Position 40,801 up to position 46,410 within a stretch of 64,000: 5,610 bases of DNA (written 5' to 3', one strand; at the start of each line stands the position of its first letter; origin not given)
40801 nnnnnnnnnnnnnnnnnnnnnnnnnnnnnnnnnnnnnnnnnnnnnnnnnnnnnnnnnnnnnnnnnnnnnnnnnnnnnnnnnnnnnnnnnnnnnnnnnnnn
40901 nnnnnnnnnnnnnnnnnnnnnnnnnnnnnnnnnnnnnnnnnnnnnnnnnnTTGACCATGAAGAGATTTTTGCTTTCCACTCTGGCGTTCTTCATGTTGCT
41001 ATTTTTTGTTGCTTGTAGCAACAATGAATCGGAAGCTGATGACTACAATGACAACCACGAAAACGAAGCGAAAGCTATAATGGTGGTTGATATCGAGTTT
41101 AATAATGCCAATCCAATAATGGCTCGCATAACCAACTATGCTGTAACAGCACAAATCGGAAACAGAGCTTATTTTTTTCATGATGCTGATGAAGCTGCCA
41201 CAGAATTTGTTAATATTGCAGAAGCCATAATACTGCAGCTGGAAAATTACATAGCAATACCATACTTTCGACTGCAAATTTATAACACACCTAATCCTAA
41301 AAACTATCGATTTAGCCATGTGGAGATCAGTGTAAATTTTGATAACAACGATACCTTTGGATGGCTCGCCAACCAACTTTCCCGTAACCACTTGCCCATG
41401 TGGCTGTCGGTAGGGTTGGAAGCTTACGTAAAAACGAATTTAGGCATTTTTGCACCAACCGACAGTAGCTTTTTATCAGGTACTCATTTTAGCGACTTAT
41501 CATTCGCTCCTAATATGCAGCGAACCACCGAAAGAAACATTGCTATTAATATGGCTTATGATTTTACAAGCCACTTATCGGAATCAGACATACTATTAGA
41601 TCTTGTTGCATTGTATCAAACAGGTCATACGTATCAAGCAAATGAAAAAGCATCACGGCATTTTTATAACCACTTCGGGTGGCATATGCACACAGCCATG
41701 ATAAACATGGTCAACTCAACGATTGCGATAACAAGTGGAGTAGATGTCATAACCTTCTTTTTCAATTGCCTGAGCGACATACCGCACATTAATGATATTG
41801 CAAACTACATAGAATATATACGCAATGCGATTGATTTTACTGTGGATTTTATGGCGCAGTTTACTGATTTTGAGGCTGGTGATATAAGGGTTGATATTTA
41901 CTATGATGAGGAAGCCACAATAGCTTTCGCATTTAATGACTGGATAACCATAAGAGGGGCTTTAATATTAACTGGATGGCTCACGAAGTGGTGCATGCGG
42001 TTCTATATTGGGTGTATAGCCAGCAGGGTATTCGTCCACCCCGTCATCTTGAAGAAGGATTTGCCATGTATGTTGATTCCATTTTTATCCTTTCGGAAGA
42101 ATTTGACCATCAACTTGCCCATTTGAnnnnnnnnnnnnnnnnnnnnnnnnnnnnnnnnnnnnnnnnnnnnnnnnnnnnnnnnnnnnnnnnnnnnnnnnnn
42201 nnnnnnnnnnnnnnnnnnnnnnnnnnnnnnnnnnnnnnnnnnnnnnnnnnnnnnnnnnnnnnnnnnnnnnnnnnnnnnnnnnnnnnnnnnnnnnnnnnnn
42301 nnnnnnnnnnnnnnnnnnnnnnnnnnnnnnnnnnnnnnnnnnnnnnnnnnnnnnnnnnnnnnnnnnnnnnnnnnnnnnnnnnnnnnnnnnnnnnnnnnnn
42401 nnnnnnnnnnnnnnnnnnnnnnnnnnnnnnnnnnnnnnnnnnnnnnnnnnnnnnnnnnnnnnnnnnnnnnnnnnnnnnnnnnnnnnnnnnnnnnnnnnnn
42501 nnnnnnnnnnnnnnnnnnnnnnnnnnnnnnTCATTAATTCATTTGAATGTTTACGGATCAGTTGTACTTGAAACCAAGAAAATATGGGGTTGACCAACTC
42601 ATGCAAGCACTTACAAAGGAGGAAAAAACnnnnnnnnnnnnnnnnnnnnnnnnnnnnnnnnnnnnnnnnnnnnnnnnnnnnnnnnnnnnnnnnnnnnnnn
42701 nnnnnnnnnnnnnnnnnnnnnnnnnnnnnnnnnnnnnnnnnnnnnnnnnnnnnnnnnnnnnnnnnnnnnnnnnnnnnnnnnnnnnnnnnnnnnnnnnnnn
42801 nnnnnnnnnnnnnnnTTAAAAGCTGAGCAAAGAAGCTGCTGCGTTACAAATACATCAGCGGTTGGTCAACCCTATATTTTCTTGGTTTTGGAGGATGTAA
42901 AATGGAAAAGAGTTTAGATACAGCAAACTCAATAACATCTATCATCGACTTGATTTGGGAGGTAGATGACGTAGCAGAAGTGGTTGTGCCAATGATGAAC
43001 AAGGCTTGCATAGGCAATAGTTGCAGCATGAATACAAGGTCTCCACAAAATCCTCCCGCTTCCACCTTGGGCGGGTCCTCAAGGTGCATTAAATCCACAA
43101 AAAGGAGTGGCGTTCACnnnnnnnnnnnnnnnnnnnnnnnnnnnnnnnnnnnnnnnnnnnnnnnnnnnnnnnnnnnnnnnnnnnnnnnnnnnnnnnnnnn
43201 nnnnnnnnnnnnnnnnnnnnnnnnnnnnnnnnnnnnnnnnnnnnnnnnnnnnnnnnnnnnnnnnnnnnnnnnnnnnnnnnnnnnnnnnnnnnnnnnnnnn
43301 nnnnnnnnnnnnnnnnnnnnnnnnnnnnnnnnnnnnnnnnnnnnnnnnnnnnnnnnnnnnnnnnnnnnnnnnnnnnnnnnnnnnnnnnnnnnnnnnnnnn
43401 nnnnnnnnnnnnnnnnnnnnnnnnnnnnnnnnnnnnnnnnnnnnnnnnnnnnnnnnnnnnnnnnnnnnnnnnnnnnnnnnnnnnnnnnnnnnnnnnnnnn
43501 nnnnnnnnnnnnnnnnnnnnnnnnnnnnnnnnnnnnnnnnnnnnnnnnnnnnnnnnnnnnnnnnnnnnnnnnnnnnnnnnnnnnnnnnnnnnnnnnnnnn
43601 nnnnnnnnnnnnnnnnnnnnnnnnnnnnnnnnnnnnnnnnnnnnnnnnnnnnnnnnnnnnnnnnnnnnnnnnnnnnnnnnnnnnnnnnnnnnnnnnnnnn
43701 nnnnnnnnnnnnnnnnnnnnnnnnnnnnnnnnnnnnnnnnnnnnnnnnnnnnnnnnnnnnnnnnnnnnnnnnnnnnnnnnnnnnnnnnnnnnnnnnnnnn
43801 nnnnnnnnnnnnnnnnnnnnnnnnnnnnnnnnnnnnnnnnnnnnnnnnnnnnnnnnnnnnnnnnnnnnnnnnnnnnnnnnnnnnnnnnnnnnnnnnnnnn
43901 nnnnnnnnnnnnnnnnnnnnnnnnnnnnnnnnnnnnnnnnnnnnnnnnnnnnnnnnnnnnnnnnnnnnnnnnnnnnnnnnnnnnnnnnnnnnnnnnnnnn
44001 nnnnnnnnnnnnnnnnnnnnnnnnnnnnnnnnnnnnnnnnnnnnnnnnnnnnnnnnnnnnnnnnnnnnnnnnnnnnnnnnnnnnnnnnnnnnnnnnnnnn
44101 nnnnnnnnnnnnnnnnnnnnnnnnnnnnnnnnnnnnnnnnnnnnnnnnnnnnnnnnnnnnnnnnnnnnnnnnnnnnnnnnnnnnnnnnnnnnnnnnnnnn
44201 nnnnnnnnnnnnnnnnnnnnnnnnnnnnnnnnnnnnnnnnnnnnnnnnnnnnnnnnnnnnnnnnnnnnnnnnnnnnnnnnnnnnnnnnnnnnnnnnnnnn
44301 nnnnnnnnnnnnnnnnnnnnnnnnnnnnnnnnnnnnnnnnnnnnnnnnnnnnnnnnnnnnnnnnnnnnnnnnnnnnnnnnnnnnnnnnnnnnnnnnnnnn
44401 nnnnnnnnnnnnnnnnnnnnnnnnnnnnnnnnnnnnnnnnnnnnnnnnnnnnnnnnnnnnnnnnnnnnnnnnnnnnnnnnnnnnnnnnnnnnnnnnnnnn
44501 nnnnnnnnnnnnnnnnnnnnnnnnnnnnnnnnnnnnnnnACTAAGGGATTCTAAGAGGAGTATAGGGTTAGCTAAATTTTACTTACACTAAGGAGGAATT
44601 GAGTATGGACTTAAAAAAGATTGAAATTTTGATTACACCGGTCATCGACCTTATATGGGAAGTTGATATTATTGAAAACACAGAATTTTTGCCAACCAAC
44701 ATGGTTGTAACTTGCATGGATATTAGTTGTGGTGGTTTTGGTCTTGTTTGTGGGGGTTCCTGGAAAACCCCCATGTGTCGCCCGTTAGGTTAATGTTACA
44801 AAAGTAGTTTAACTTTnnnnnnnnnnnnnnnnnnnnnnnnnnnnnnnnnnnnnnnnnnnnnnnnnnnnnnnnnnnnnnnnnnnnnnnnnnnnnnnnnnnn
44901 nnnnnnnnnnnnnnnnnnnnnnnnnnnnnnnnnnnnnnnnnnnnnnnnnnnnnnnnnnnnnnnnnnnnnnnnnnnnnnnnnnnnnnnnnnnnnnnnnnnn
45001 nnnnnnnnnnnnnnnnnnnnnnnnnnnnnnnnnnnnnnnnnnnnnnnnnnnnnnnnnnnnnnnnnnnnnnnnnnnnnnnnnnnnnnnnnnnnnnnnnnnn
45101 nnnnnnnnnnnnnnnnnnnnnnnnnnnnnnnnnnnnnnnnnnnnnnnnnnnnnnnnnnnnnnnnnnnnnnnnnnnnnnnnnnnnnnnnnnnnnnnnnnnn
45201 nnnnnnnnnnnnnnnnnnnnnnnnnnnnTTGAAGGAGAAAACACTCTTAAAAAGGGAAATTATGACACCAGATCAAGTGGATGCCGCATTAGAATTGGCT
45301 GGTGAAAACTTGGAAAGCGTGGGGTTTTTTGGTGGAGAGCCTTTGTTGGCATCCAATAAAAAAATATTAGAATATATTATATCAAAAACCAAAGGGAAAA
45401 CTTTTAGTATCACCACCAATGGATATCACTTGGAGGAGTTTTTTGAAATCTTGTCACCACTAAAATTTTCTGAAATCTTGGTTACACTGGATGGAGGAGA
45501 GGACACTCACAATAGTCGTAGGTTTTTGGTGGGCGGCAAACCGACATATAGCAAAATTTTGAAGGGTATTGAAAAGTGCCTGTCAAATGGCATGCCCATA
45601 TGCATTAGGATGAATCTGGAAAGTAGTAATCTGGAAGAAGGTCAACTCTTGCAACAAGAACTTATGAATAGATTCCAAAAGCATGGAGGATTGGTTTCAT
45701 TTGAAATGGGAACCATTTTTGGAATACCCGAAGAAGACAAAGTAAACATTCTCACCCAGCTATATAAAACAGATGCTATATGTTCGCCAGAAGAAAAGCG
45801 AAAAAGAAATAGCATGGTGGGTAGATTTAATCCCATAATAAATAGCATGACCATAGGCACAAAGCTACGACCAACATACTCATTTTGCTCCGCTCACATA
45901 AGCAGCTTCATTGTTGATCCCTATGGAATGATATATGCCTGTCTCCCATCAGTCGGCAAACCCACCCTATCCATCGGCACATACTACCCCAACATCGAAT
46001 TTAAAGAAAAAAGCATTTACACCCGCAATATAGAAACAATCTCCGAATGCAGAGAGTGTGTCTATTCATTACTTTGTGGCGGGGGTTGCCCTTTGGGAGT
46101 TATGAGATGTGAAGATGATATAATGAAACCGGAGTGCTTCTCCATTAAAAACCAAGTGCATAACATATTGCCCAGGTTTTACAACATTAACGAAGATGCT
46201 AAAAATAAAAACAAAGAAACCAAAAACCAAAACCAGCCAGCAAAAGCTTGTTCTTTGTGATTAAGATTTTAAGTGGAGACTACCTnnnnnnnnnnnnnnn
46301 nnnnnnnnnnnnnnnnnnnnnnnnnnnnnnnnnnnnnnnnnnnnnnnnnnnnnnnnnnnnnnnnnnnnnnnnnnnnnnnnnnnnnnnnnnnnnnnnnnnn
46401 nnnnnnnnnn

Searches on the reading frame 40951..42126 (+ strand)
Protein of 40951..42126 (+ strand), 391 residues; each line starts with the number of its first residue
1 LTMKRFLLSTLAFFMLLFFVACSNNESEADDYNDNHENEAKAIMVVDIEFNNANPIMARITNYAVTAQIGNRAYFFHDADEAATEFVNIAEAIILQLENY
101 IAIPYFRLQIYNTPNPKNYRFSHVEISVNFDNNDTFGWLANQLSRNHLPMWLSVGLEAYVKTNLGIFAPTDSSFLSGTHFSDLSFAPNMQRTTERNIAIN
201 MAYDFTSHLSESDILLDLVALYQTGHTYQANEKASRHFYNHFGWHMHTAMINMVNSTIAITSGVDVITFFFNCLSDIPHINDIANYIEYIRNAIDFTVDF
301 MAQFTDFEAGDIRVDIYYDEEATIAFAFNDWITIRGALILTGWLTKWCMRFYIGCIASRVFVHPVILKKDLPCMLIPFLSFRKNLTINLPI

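Call 4: search_protein_families(library=pfam, proteins=[window:40951-42126:+], max_evalue=0.01)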
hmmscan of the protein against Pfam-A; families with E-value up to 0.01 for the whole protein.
window:40951-42126:+ (391 aa): 0 families

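Call 5: search_protein_families(library=ncbifam, proteins=[window:40951-42126:+], max_evalue=0.01)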
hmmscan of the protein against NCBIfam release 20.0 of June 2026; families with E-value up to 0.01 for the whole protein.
window:40951-42126:+ (391 aa): 4 families
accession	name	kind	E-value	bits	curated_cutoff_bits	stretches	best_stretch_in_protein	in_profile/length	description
NF038041.1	fim_Mfa1_fam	subfamily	0.00012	21.5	130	1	3-54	2-50/495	Mfa1 family fimbria major subunit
NF053689.1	BamJ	equivalog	0.0007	19.9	100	1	1-62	1-66/184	BamJ family beta-barrel-assembly machinery protein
NF040782.1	PG_glutam_Chrys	equivalog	0.0027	17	250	1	3-92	1-88/321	protein-glutamine glutaminase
NF053690.1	BamK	equivalog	0.0086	16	120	0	3-43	1-37/199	BamK family beta-barrel-assembly machinery protein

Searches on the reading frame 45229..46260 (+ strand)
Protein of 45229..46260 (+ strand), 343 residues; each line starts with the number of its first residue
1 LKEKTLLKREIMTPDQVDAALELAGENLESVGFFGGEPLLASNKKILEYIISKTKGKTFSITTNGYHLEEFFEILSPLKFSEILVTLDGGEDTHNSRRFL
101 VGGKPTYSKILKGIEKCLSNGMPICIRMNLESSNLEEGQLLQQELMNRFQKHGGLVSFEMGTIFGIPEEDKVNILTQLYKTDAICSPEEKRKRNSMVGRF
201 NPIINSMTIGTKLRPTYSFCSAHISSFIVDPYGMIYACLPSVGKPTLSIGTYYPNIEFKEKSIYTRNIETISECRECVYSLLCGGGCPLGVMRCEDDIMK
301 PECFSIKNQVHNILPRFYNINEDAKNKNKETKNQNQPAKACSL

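Call 4: search_protein_families(library=pfam, proteins=[window:45229-46260:+], max_evalue=0.01)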
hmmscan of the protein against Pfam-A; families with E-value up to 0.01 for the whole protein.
window:45229-46260:+ (343 aa): 2 families
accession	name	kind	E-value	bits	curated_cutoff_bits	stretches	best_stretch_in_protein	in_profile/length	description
PF04055.27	Radical_SAM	-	9.4e-17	62.1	29.5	1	8-128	24-148/166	Radical SAM superfamily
PF13353.11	Fer4_12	-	0.0012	19.5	22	1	13-85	37-113/137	4Fe-4S single cluster domain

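Call 5: search_protein_families(library=ncbifam, proteins=[window:45229-46260:+], max_evalue=0.01)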
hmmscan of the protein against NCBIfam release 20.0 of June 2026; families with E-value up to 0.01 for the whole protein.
window:45229-46260:+ (343 aa): 50 families (the best 25 are shown)
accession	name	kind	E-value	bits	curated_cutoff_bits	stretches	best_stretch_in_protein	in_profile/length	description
NF047865.1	rSAM_PapB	equivalog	1.4e-26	93.6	340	1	29-289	55-318/330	PapB family radical SAM/SPASM ranthipeptide maturase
TIGR04334.1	rSAM_Clo7bot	equivalog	5.4e-25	87.9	600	1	18-323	122-438/440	radical SAM/SPASM domain Clo7bot peptide maturase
NF038107.1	rSAM_NF038107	equivalog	6.8e-24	84.4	600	1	30-323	139-436/444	Cys-every-fifth radical SAM/SPASM peptide maturase CefB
TIGR04064.1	rSAM_nif11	equivalog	4.1e-19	68.6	518.7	2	30-120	131-227/459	nif11-like peptide radical SAM maturase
NF040492.1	not_ScfB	exception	5.1e-18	65.2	855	1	27-309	147-437/450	ScfB-related radical SAM/SPASM orphan maturase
TIGR04463.1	rSAM_vs_C_rich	equivalog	2.8e-17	62.6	525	1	10-295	108-402/438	TIGR04463 family radical SAM/SPASM RiPP maturase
TIGR04280.1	geopep_mat_rSAM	hypoth_equivalog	3.9e-17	62.3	400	1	27-299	133-404/428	geopeptide radical SAM maturase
TIGR03974.1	rSAM_six_Cys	equivalog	2e-16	59.9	425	1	26-302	148-431/451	thioether cross-link-forming SCIFF peptide maturase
NF052473.1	rSAM_FlmE_OhkG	exception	6.2e-15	54.9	500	1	30-332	154-469/481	FlmE/OhkG family radical SAM/SPASM peptide maturase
TIGR03906.1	quino_hemo_SAM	equivalog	1.3e-13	50.4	453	1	26-287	144-414/467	quinohemoprotein amine dehydrogenase maturation protein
NF041298.1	rSAM_mat_DynA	equivalog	5.5e-13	48.6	450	1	28-300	52-334/356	dynobactin maturation radical SAM/SPASM protein DynA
TIGR04068.1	rSAM_ocin_clost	equivalog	1.9e-12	46.8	500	1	30-117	140-232/462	Cys-rich peptide radical SAM maturase CcpM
NF041707.1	rSAM_YhhB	equivalog_domain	5.6e-12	45.2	445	1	30-118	60-153/369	cyclophane-forming radical SAM/SPASM peptide maturase YhhB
TIGR04083.1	rSAM_pep_methan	hypoth_equivalog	1.4e-11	43.9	300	1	25-327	43-354/376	TIGR04083 family peptide-modifying radical SAM enzyme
TIGR04084.1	rSAM_AF0577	subfamily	5.1e-11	42.1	225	1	29-287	44-285/347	TIGR04084 family radical SAM/SPASM domain-containing protein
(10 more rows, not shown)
